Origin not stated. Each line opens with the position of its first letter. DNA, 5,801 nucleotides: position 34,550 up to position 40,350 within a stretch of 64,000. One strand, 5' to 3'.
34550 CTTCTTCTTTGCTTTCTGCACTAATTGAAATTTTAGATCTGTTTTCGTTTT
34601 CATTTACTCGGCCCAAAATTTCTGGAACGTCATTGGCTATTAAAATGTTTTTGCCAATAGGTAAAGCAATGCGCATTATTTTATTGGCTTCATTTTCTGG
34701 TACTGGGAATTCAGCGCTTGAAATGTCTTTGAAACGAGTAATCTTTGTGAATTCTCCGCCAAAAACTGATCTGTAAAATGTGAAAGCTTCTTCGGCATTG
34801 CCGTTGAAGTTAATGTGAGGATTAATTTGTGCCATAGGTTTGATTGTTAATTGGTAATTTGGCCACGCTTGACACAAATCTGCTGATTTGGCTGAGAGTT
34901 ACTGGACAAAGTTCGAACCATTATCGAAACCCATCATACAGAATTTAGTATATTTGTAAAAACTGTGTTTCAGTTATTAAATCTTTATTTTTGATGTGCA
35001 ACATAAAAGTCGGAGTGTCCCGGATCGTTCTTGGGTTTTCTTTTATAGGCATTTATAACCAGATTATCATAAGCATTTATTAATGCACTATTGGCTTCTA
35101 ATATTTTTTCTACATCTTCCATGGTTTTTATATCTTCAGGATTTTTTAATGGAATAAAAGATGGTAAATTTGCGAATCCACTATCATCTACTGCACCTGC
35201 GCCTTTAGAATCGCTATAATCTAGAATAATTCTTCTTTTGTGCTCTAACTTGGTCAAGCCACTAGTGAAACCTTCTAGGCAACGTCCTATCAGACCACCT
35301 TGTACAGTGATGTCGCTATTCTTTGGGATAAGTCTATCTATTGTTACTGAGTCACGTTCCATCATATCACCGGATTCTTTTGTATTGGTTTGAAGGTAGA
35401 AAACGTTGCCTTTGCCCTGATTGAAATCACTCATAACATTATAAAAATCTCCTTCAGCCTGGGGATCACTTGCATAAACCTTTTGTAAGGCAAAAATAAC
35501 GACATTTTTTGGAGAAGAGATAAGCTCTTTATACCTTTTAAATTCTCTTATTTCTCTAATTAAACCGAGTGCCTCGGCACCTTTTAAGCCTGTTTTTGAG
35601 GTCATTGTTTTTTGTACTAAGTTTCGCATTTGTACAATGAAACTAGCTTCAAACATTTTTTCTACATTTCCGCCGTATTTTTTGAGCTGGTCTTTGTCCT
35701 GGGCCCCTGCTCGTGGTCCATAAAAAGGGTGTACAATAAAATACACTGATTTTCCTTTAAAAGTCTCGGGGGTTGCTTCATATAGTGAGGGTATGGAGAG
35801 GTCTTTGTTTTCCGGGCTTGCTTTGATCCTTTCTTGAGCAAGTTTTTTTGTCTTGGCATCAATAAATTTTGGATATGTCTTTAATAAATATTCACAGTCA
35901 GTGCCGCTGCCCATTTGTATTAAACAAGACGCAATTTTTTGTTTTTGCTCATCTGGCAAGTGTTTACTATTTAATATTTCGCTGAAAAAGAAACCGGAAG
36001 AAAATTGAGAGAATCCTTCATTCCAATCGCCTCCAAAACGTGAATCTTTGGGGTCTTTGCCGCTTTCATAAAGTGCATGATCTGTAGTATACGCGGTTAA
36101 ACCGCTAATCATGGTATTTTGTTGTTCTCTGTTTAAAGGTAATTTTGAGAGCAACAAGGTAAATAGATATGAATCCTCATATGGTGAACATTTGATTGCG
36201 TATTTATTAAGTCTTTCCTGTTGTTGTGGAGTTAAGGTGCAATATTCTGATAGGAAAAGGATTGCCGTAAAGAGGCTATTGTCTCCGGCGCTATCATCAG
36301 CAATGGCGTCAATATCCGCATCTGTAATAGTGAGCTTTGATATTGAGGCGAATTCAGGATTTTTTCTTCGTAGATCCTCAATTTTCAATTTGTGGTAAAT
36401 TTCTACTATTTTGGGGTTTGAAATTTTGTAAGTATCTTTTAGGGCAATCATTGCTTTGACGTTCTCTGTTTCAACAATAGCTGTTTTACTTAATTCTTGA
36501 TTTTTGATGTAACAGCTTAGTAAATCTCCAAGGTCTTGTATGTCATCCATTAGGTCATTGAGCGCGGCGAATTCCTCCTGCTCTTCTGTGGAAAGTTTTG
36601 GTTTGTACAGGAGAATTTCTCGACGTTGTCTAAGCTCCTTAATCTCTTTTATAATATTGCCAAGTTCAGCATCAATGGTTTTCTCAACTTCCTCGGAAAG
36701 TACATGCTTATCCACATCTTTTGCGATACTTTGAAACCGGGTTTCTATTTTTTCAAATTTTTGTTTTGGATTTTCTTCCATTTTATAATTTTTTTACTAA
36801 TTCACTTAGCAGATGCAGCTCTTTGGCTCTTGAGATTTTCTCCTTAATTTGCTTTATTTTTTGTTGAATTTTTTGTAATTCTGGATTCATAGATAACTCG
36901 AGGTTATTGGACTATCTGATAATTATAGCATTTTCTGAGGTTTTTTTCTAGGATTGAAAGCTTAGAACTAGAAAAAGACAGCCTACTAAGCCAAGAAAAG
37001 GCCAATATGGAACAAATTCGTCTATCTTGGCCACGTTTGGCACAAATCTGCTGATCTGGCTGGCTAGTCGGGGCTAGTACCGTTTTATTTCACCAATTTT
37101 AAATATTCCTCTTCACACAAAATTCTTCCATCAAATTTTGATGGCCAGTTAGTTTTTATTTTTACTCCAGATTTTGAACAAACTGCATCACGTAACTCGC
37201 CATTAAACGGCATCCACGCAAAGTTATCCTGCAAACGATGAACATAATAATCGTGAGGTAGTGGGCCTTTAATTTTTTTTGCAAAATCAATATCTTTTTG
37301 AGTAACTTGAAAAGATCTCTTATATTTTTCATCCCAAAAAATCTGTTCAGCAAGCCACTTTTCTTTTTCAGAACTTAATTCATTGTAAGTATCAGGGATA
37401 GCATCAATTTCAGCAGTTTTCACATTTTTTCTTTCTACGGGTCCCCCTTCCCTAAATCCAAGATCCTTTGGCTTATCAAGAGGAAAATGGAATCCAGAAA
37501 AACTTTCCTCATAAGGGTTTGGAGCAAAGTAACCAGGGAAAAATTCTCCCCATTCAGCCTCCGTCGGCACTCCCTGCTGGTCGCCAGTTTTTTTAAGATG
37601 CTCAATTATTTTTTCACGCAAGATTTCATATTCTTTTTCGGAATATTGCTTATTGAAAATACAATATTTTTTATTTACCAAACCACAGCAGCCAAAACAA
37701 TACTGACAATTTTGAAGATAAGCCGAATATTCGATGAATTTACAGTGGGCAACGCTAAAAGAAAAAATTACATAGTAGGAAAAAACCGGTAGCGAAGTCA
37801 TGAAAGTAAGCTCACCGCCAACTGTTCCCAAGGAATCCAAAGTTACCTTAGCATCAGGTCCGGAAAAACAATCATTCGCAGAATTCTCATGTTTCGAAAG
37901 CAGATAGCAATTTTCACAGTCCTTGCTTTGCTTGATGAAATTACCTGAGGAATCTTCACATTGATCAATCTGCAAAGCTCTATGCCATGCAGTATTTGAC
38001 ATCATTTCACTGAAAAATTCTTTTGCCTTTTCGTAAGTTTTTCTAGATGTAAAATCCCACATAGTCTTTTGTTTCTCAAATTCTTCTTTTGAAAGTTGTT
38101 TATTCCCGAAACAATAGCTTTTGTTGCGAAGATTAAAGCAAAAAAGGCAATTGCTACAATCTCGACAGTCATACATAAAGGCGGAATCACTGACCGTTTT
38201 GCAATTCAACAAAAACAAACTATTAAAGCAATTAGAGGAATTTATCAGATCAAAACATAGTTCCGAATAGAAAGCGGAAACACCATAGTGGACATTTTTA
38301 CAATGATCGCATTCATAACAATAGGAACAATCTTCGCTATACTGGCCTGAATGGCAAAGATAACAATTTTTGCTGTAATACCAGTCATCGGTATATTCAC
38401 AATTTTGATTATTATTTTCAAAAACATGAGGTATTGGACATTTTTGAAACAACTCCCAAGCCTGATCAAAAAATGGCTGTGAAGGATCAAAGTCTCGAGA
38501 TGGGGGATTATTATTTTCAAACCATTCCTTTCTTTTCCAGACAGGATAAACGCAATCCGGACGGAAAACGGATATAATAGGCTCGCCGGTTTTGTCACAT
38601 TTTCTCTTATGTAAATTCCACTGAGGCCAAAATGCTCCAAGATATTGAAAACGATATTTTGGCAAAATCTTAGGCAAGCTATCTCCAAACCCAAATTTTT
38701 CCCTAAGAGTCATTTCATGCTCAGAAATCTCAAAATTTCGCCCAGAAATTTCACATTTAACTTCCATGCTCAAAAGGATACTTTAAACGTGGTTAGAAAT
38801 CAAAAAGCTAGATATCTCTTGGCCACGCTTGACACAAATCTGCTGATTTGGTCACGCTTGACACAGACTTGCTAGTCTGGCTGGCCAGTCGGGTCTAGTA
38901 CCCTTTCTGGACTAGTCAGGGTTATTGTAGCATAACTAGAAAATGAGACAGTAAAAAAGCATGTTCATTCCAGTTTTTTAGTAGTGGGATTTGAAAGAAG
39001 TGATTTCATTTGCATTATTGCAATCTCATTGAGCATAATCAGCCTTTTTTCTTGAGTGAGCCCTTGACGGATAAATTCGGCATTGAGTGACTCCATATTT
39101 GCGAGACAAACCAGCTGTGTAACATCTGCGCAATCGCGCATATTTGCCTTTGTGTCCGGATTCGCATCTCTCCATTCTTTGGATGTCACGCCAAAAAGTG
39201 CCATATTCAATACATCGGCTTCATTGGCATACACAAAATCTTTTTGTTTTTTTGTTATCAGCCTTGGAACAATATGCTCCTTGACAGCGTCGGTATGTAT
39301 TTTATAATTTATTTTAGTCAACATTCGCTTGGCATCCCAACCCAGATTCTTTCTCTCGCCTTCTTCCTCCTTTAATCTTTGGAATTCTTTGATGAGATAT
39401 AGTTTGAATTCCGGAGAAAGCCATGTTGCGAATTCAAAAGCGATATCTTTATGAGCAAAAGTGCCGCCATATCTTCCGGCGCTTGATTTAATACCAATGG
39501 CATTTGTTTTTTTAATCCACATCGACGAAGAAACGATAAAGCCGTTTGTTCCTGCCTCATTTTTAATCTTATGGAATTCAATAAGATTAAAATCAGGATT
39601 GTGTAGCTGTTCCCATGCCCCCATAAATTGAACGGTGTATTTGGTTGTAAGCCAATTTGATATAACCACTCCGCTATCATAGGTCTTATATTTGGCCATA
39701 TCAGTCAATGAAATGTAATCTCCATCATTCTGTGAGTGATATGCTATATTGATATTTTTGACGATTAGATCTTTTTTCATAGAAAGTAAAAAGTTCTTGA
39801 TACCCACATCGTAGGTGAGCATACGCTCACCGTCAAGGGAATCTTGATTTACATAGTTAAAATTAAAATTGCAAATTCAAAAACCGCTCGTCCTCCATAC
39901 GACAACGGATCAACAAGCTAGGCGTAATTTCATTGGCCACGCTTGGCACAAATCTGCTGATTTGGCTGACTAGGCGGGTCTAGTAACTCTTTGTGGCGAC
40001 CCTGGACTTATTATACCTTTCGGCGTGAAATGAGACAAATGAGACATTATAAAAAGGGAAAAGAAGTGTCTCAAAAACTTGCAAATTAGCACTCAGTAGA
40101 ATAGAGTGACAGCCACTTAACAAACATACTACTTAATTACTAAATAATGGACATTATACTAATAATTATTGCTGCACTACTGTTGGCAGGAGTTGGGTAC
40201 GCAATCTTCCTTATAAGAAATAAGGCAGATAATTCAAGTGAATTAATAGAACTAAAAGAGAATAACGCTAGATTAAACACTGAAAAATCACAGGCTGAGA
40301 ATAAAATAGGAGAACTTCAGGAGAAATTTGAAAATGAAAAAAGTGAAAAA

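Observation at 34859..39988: Four copies of a ~55-nt structured element with compensatory stem changes, confined to a minus-strand gene run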

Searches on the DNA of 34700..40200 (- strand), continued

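Call 38: search_with_rna_model(model_id=R1, source=L005, filters=off, max_evalue=5, show_alignments=6)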
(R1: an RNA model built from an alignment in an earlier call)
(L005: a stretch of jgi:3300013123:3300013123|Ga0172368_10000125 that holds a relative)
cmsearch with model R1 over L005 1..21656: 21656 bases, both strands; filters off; matches with E-value up to 5: 16.
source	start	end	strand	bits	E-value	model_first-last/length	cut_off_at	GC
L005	2113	2170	+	29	8.5e-07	1-64/64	no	0.47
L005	1631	1665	+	28.3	1.4e-06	1-64/64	no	0.49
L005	9914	9983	+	27.4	2.7e-06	1-64/64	no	0.41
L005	11680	11714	+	24.4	2.2e-05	1-64/64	no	0.43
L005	9556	9590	+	11.3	0.21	1-64/64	no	0.54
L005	16293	16314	+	8.9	1.2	1-64/64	no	0.23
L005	8253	8284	-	8.1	2.1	1-64/64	no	0.31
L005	15129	15158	+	7.8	2.5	1-64/64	no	0.3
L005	12156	12167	+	7.6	2.9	31-42/64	no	0.33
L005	10645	10683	+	7.4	3.3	1-64/64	no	0.26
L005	14184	14237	-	7.4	3.3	1-64/64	no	0.39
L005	6109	6149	-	7.1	4.2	1-64/64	no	0.34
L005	4233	4283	+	7.1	4.3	1-64/64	no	0.37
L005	2955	2968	+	7.1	4.3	30-43/64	no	0.14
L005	2955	2968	-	7.1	4.3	30-43/64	no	0.14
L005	10855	10924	+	7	4.6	1-64/64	no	0.34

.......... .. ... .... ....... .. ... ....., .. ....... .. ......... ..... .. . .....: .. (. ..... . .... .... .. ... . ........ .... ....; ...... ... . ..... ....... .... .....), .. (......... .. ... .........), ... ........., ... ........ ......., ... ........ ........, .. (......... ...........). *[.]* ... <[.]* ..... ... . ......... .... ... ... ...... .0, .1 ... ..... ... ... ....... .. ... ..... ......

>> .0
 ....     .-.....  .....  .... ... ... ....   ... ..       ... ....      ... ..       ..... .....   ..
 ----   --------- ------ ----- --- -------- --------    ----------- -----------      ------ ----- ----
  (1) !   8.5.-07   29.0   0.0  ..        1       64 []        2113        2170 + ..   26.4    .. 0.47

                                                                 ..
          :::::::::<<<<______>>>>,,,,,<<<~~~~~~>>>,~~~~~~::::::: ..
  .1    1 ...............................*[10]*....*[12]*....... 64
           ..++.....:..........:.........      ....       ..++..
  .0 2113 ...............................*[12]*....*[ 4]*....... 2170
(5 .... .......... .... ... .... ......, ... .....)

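Call 61: search_with_rna_model(model_id=R1, sources=[L054, L056, L055, L057], filters=off, max_evalue=1)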
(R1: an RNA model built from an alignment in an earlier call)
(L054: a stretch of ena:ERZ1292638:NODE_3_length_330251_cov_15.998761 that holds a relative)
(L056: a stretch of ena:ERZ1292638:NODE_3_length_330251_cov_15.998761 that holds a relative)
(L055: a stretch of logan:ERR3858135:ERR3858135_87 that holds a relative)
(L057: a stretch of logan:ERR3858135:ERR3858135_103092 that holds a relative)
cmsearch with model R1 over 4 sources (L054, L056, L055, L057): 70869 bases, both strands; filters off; matches with E-value up to 1: 0.
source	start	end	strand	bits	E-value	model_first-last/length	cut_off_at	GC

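Call 72: search_with_rna_model(model_id=R1, sources=[L058, L059, L060, L061, L062], filters=off, max_evalue=1, show_alignments=5)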
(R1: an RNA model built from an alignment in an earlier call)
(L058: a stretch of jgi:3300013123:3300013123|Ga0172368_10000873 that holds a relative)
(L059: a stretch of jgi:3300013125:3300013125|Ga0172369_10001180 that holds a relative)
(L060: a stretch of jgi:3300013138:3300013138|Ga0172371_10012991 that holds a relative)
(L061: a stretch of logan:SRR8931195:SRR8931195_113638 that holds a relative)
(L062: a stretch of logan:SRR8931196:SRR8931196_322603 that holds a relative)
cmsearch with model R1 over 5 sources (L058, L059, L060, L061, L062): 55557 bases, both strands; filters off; matches with E-value up to 1: 3.
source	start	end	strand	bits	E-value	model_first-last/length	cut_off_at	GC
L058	7728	7804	+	15.4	0.032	1-64/64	no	0.32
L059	2217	2293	+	15.4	0.032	1-64/64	no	0.32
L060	3719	3795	+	15.4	0.032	1-64/64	no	0.32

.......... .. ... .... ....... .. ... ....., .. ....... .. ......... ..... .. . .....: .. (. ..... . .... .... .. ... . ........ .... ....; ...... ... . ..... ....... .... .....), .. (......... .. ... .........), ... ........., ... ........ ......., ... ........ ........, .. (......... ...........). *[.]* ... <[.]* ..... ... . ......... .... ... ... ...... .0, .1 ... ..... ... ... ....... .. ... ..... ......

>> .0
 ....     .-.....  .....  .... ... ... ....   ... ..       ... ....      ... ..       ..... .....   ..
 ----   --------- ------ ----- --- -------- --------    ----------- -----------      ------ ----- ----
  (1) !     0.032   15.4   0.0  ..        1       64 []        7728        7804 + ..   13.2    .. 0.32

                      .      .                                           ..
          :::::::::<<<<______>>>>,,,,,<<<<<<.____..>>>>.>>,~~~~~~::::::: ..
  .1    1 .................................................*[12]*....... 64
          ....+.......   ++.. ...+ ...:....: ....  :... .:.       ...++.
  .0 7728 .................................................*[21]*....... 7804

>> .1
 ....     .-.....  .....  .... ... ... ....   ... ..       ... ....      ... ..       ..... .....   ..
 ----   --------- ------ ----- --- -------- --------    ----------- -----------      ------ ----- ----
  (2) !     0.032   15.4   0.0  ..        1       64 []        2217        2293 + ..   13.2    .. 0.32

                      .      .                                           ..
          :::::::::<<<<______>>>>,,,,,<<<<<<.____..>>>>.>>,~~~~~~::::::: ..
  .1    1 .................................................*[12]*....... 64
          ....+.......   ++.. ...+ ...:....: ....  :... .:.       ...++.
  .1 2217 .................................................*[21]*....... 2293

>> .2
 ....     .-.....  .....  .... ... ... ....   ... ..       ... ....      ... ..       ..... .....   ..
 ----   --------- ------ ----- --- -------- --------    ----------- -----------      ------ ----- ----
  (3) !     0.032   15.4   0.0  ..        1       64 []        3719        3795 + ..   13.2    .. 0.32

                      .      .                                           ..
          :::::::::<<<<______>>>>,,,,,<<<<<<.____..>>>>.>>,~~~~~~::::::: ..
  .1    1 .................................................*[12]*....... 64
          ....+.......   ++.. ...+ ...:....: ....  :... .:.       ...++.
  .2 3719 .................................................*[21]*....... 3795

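Call 80: search_dna_similar(query=window:38810-38960:-, collection=plasmids, mode=distant, max_evalue=0.01, max_rows=5)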
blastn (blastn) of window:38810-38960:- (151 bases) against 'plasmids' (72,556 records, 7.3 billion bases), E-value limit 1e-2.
No match.

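Call 81: search_dna_similar(query=window:38810-38960:-, collection=phages, mode=distant, max_evalue=0.01, max_rows=5)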
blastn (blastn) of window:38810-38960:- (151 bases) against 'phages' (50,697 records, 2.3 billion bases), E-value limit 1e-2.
No match.
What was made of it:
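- On MITE / Correia-type element: No similar DNA was found in the plasmid or phage collections (calls 80, 81).
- Tried and rejected: Plasmid and phage BLAST found nothing (calls 80, 81).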
